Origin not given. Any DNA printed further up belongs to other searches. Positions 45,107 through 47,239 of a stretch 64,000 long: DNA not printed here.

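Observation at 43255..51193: Diverged tandem duplication of a two-gene cassette encoding four exported alpha-helical repeat proteins, inserted between pyrG and tilS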

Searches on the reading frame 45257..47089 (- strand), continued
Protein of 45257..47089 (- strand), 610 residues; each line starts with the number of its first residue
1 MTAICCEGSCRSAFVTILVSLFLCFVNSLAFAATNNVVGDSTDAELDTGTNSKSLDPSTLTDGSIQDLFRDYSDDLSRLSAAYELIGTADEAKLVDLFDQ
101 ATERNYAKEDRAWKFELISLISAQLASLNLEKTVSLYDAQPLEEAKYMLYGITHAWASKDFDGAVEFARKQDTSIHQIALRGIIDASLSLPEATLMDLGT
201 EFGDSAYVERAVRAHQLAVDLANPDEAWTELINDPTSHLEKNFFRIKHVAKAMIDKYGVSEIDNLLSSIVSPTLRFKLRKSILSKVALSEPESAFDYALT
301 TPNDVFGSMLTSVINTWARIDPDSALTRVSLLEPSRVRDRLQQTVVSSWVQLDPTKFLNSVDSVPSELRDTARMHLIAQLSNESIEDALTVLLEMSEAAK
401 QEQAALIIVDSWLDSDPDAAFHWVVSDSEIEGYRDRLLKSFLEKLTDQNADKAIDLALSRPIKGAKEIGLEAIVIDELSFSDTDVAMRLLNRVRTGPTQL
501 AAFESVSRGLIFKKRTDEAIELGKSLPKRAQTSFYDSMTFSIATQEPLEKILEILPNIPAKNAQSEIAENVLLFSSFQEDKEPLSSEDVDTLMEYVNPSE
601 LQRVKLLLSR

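Call 34: search_protein_representatives(alignment_id=A1)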
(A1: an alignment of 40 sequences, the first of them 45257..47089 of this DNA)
Query: 40 sequences, 620 profile positions. Proteins with E-value up to 0.001 (for the whole library): 22169; up to 1e-10: 13335; up to 1e-30: 3242. The best 150 are listed.
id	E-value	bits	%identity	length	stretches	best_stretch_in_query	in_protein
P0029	9.6e-239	810.4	-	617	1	6-619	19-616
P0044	4.6e-182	623.2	-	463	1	155-619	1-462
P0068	9.7e-179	612.2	-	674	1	1-619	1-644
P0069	4.1e-173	593.6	-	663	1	1-616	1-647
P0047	3.8e-145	501.2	-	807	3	8-373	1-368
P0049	3.2e-138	478.3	-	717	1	8-609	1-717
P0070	3.5e-128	445.2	-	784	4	257-579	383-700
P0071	6.4e-122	424.5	-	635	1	56-616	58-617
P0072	1.9e-120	419.7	-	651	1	20-615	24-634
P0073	5.0e-120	418.3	-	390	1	265-618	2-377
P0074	6.6e-118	411.2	-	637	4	9-377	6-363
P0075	3.5e-110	385.7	-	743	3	52-374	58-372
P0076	7.9e-110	384.6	-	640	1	14-615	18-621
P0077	1.9e-109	383.3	-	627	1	15-614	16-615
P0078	5.9e-109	381.7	-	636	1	16-618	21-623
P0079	1.6e-106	373.6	-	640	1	6-612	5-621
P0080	1.5e-104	367.1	-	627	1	16-613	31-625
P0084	8.3e-103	361.4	-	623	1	13-614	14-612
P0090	1.1e-99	351.0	-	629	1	9-616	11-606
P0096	1.2e-98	347.7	-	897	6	290-471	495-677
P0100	1.2e-97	344.3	-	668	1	14-618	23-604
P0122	4.0e-92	326.1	-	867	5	314-583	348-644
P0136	8.0e-90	318.5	-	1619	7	232-587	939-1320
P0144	2.0e-88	313.9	-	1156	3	47-607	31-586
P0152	8.4e-88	311.8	-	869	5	224-580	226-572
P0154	1.1e-87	311.4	-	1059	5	311-591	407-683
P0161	9.0e-87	308.4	-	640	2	149-614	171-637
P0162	1.0e-86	308.2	-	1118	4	224-589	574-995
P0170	1.2e-85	304.7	-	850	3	263-548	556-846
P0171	1.6e-85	304.3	-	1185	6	260-581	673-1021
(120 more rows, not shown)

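Call 37: search_protein_families(library=pfam, proteins=[P0136, P0144, P0154, P0162, P0171, P0096, P0122, P0152, P0170], max_evalue=0.001)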
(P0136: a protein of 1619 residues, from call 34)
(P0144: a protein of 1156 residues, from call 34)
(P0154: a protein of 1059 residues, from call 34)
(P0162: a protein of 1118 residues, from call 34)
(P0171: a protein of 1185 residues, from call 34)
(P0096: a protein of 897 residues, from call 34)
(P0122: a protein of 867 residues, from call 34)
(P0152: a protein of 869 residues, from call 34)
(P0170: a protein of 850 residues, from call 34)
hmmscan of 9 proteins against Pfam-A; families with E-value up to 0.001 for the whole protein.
P0136 (1619 aa): 0 families

P0144 (1156 aa): 0 families

P0154 (1059 aa): 0 families

P0162 (1118 aa): 0 families

P0171 (1185 aa): 0 families

P0096 (897 aa): 4 families
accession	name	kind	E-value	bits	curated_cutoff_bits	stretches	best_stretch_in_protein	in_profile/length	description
PF04542.20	Sigma70_r2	-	2.3e-10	40.5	24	1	22-90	1-71/71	Sigma-70 region 2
PF04545.22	Sigma70_r4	-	5.5e-10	39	24.1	1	121-170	1-50/50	Sigma-70, region 4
PF08281.18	Sigma70_r4_2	-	1.7e-09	37.6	25.7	1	118-168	4-54/54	Sigma-70, region 4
PF13934.12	ELYS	-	1e-05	26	28.8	0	800-893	127-219/220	Nuclear pore complex assembly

P0122 (867 aa): 0 families

P0152 (869 aa): 0 families

P0170 (850 aa): 1 family
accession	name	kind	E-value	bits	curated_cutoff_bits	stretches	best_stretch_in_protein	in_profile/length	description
PF13934.12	ELYS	-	0.00087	19.6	28.8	0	146-216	101-171/220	Nuclear pore complex assembly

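Call 38: find_homologous_proteins(query=A1, max_evalue=0.00001)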
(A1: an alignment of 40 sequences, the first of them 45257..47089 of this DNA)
Query A1 (40 sequences) (610 aa, profile of the alignment): 56 proteins with E <= 0.00001 among 8000 candidates.
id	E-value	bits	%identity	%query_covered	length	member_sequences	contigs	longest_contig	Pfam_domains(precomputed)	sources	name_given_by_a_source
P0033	5.5e-246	836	55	97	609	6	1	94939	-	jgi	-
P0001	9.7e-246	835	100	100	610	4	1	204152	-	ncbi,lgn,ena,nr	ncbi:MAG: hypothetical protein F4X56_02565 [Gammaproteobacteria bacterium]|nr:hypothetical protein [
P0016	1.1e-245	835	55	99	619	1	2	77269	-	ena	-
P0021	6.3e-245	832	56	99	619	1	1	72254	-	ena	-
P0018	2.7e-243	827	55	98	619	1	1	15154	-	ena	-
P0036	1.8e-242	824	53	97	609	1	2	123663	-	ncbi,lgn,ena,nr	ncbi:MAG: hypothetical protein F4077_11005 [Gammaproteobacteria bacterium]|nr:hypothetical protein [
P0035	1.8e-242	824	53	97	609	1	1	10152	-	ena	-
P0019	9.2e-242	822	56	96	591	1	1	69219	-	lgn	-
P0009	3.2e-241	820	61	95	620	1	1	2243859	-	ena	-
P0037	6.9e-241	819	54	97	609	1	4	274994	-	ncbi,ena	-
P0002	1.7e-240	818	70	100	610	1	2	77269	-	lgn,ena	-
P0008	3.5e-240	817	61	100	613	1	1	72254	-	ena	-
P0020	5.9e-240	816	56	97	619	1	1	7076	-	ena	-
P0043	6.9e-239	813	52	100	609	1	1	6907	-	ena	-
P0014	2.9e-238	810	58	97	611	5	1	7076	-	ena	-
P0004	6.2e-225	766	70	100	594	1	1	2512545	-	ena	-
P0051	8.4e-140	485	23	47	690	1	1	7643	-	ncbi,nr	ncbi:MAG: hypothetical protein HKO64_03895 [Xanthomonadales bacterium]|nr:hypothetical protein [Xant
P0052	1.1e-138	482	23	44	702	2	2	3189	-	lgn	-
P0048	7.6e-137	475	23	33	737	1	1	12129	-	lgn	-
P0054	2.0e-121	425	25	28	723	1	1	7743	-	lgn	-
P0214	1.4e-38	151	23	35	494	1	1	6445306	-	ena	-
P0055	1.2e-36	145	23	27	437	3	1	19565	-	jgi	jgi:hypothetical protein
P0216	1.8e-21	94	23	26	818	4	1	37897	PF04545.23,PF04542.21,PF08281.19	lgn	-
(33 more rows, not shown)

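Call 41: find_related_loci(query=A2, collection=genome_contigs, flank=10000)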
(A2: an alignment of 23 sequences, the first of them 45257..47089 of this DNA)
Query A2 (610 aa) in genome_contigs; peptide patterns used: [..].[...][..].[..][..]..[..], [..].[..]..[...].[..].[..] (x = any residue, [..] = any of these).
216 stretches matched a pattern; 10 encode a relative of the query (tblastn E <= 1e-3); 9 distinct loci.
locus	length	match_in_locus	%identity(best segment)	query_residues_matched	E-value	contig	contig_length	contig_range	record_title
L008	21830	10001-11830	88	1-610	0e+0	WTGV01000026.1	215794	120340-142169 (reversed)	MAG: Pseudomonadales bacterium isolate CO36404bin_7 NODE_6_length_215794_cov_26.275810, whole genome shotgun sequence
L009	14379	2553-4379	73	1-610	0e+0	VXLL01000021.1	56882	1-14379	MAG: Gammaproteobacteria bacterium isolate SB0661_bin_12 NODE_640_length_56882_cov_24.208246, whole genome shotgun seque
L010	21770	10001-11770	59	11-610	0e+0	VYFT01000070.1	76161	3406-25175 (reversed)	MAG: Gammaproteobacteria bacterium isolate SB0677_bin_6 NODE_122_length_76161_cov_9.151617, whole genome shotgun sequenc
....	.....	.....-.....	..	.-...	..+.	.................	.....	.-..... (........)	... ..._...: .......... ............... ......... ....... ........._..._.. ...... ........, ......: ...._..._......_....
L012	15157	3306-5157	81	1-610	0e+0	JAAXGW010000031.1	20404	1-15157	MAG: OMG group bacterium isolate Plut_88873 unfiltered_Plut_88873_genomic_contig_881942, whole genome shotgun sequence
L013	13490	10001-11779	53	17-610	0e+0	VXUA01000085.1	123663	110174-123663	MAG: Gammaproteobacteria bacterium isolate SB0666_bin_18 NODE_35_length_123663_cov_14.837688, whole genome shotgun seque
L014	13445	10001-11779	54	17-610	0e+0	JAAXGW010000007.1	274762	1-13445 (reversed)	MAG: OMG group bacterium isolate Plut_88873 unfiltered_Plut_88873_genomic_contig_508414, whole genome shotgun sequence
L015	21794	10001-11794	54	8-608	0e+0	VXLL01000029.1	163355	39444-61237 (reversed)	MAG: Gammaproteobacteria bacterium isolate SB0661_bin_12 NODE_104_length_163355_cov_20.923141, whole genome shotgun sequ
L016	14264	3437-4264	44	313-608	5e-62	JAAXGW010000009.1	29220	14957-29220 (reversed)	MAG: OMG group bacterium isolate Plut_88873 unfiltered_Plut_88873_genomic_contig_726773, whole genome shotgun sequence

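Call 45: search_protein_families(library=pfam, proteins=[L015:5994-9503:-, L015:13882-15045:-, L015:15484-16128:+, L015:16537-17616:+, L015:17711-19585:-, L015:5325-5981:+, L015:1203-3110:-, L015:3222-5201:-, L015:19926-21749:+], max_evalue=0.001)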
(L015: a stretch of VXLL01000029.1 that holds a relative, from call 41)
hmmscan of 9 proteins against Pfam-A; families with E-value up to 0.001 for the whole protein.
L015:5994-9503:- (1169 aa): 0 families

L015:13882-15045:- (387 aa): 0 families

L015:15484-16128:+ (214 aa): 1 family
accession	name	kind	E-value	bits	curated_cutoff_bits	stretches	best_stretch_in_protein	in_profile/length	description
PF13505.12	OMP_b-brl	-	4.3e-08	34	28.7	1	22-149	3-119/175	Outer membrane protein beta-barrel domain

L015:16537-17616:+ (359 aa): 0 families

L015:17711-19585:- (624 aa): 5 families
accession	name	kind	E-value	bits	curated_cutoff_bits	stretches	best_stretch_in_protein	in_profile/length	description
PF00578.27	AhpC-TSA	-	1e-19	71.1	26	1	466-586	1-122/124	AhpC/TSA family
PF13905.12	Thioredoxin_8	-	6.5e-17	62.1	27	1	493-583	2-92/94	Thioredoxin-like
PF08534.16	Redoxin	-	1.8e-16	60.7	26.6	1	466-592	2-135/148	Redoxin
PF00085.26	Thioredoxin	-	1.1e-08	35.4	23.5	1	491-538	17-63/103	Thioredoxin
PF00255.25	GSHPx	-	0.00065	19.7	27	0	473-532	4-60/108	Glutathione peroxidase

L015:5325-5981:+ (218 aa): 2 families
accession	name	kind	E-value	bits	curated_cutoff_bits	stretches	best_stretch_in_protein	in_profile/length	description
PF00578.27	AhpC-TSA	-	7.4e-17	61.9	26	1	40-165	1-122/124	AhpC/TSA family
PF08534.16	Redoxin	-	1.3e-09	38.5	26.6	1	41-168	3-132/148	Redoxin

L015:1203-3110:- (635 aa): 0 families

L015:3222-5201:- (659 aa): 0 families

L015:19926-21749:+ (607 aa): 0 families

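Call 48: search_solved_structures(query=A1, max_evalue=10)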
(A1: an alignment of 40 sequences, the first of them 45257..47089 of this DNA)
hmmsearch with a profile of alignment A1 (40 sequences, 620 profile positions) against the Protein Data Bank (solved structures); distinct sequences matched with E-value up to 10: 4.
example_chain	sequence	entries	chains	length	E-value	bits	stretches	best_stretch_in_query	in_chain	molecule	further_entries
3zpj_A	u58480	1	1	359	0.0068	18.1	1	512-578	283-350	TON_1535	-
5kc2_C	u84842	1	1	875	0.16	13.6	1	113-206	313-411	Phosphatidylinositol 3-kinase VPS34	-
5dfz_C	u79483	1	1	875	0.16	13.6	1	113-206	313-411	Phosphatidylinositol 3-kinase VPS34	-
2uw1_B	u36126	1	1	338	1.3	10.6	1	255-312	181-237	PLASTID DELTA4 MULTIFUNCTIONAL ACYL-ACYL CARRIER PROTEIN DESATURASE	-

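Call 63: find_encoding_contigs(protein=P0216, flank=8000, max_places=2)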
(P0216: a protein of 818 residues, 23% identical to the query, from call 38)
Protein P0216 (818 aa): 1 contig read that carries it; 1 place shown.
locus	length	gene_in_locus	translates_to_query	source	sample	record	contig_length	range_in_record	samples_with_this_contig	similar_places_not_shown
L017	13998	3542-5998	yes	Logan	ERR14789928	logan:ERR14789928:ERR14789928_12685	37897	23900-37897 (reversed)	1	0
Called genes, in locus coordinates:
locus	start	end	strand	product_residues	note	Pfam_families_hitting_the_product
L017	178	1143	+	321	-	PF00132:Hexapep (faint)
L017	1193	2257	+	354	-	PF06379:RhaT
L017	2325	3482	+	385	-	PF04616:Glyco_hydro_43 (faint), PF22847:Glyco_hydro_43_rel (faint)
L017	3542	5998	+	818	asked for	PF04542:Sigma70_r2 (weak), PF04545:Sigma70_r4, PF08281:Sigma70_r4_2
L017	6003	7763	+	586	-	-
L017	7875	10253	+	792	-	PF14498:Glyco_hyd_65N_2, PF22124:Glyco_hydro_95_cat, PF21307:Glyco_hydro_95_C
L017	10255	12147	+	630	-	-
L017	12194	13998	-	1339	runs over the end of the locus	PF17132:Glyco_hydro_106, PF13385:Laminin_G_3 (weak), PF22666:Glyco_hydro_2_N2 (weak)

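Call 64: find_encoding_contigs(protein=P0214, flank=8000, max_places=2)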
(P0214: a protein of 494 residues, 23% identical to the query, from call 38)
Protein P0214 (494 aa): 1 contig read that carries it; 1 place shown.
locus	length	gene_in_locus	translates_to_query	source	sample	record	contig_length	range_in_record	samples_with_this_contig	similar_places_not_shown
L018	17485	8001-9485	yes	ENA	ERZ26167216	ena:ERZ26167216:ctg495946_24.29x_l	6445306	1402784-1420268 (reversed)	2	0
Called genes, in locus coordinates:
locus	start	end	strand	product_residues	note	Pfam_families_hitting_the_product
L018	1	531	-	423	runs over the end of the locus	-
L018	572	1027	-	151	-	-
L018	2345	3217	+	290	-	PF01618:MotA_ExbB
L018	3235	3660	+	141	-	PF02472:ExbD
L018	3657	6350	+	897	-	PF13174:TPR_6 (faint), PF13424:TPR_12 (faint), PF13428:TPR_14 (faint), PF00515:TPR_1 (faint), PF07719:TPR_2 (faint), PF14559:TPR_19 (faint), PF23914:TPR_CcmH_CycH (faint), PF13432:TPR_16 (weak), +3 more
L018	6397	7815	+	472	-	-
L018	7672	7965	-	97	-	-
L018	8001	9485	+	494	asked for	-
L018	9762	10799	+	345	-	PF01797:Y1_Tnp (weak)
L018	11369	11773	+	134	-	PF00436:SSB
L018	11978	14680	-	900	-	PF02861:Clp_N, PF23569:NBD_SMAX1, PF00004:AAA, PF17871:AAA_lid_9, PF00004:AAA, PF07724:AAA_2, PF07728:AAA_5, PF10431:ClpB_D2-small, +6 more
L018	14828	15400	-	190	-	PF00226:DnaJ (weak)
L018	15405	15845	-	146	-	PF01521:Fe-S_biosyn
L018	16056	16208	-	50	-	-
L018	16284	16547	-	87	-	PF00830:Ribosomal_L28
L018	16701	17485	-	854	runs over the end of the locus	PF13287:Fn3_assoc, PF13290:CHB_HEX_C_1, PF08757:CotH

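Call 72: find_related_loci(query=A6, collection=metagenome_contigs, flank=10000)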
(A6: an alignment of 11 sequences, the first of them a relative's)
Query A6 (627 aa) in metagenome_contigs; peptide patterns used: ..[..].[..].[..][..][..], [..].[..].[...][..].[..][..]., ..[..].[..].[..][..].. (x = any residue, [..] = any of these).
303 stretches matched a pattern, but none encodes a relative of the query by tblastn (E <= 1e-3).

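Call 75: list_cluster_members(proteins=[P0071, P0072, P0076, P0077, P0079, P0080, P0084, P0090, P0100, P0161])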
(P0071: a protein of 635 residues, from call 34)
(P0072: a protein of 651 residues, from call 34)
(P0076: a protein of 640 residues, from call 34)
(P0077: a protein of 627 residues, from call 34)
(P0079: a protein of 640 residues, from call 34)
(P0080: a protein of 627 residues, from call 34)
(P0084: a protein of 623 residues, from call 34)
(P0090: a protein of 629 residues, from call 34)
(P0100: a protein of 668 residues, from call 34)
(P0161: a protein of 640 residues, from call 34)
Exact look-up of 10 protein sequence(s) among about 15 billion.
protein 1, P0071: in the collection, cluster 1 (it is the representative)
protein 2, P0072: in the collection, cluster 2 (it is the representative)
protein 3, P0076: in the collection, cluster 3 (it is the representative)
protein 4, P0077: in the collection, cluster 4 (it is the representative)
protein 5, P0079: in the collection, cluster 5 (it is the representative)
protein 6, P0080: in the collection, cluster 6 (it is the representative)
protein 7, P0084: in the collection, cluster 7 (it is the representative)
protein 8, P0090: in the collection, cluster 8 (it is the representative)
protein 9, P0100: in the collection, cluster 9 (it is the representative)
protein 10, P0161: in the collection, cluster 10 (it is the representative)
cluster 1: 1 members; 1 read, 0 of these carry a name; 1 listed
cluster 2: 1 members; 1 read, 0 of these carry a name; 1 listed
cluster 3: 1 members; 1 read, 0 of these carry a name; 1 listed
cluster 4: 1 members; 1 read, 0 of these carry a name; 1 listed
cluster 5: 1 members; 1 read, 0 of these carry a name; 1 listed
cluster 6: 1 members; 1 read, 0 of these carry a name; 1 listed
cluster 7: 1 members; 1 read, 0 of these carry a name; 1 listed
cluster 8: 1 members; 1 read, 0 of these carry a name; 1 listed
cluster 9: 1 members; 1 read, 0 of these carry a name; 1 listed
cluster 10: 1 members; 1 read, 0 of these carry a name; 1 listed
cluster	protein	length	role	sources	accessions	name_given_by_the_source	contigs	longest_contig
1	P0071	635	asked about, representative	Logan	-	-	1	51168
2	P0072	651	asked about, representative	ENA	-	-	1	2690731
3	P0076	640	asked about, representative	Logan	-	-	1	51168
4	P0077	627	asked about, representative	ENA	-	-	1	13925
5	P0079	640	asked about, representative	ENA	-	-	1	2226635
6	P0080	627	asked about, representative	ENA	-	-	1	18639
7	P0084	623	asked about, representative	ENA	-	-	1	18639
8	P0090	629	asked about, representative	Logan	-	-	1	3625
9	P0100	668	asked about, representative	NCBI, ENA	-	-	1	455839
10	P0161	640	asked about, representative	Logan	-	-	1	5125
